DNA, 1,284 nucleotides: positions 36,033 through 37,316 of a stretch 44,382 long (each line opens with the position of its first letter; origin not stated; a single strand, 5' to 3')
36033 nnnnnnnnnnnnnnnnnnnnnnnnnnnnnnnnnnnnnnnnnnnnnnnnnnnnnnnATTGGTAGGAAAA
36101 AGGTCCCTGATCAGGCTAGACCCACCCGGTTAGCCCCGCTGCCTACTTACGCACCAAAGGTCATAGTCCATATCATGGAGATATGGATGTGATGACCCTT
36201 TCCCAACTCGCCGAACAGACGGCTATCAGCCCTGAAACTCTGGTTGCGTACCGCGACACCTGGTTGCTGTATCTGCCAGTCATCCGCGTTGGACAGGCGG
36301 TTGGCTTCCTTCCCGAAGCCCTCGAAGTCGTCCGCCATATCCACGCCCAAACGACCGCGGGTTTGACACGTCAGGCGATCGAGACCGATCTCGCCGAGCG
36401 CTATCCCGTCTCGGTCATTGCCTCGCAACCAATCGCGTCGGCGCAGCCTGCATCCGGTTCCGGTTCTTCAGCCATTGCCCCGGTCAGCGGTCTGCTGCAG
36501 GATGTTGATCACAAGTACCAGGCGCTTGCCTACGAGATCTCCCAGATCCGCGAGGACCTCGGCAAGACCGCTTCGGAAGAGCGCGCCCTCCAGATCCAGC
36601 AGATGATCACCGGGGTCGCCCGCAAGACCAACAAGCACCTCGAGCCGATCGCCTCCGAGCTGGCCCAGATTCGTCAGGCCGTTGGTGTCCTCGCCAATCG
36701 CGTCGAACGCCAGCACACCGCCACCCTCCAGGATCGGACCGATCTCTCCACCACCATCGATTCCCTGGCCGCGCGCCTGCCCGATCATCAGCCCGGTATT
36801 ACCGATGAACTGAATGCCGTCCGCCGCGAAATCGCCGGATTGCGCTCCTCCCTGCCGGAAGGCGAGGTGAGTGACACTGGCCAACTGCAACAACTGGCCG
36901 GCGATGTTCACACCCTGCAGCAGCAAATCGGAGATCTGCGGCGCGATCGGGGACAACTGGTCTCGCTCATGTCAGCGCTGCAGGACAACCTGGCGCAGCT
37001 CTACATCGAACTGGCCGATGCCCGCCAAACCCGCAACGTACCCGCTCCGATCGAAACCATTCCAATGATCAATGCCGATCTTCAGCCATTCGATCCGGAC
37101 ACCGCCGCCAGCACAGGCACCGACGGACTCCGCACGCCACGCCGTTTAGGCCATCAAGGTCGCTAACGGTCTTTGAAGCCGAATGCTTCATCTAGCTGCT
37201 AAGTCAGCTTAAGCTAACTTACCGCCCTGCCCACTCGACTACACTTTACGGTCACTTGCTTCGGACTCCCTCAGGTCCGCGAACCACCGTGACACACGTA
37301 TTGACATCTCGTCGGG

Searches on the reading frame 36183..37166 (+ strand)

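Call 42: search_protein_families(library=pfam, proteins=[window:36183-37166:+], max_evalue=0.001)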
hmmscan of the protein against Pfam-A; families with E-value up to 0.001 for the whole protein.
window:36183-37166:+ (327 aa): 2 families
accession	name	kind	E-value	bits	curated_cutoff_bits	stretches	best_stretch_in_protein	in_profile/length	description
PF15905.10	HMMR_N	-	2.2e-05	24.5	30.1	1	111-268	154-312/330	Hyaluronan mediated motility receptor N-terminal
PF13411.12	MerR_1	-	0.00048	20.6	21.6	1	4-68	1-64/69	MerR HTH family regulatory protein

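Call 101: search_protein_families(library=padloc, proteins=[window:36183-37166:+], max_evalue=0.01)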
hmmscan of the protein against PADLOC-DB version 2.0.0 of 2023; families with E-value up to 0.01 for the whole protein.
window:36183-37166:+ (327 aa): 6 families
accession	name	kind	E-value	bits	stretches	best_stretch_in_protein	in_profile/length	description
PDLC00504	JetC1|JetC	-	0.00035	16.7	1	45-277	260-482/1144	DUF3584 domain; MukB-like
PDLC00605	ZorA1|ZorA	-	0.00086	15.7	1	117-240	423-543/700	MotA/ExbB/TolQ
PDLC00518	JetC1|JetC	-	0.00094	15.1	1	116-280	311-469/1112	DUF3584 domain; MukB-like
PDLC00519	JetC1|JetC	-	0.001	15.4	1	106-272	301-466/1097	DUF3584 domain; MukB-like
PDLC03866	LmuB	-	0.0043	13.4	0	207-279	205-274/641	-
PDLC00503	JetC1|JetC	-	0.0057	12.7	1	106-264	343-488/1146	DUF3584 domain; MukB-like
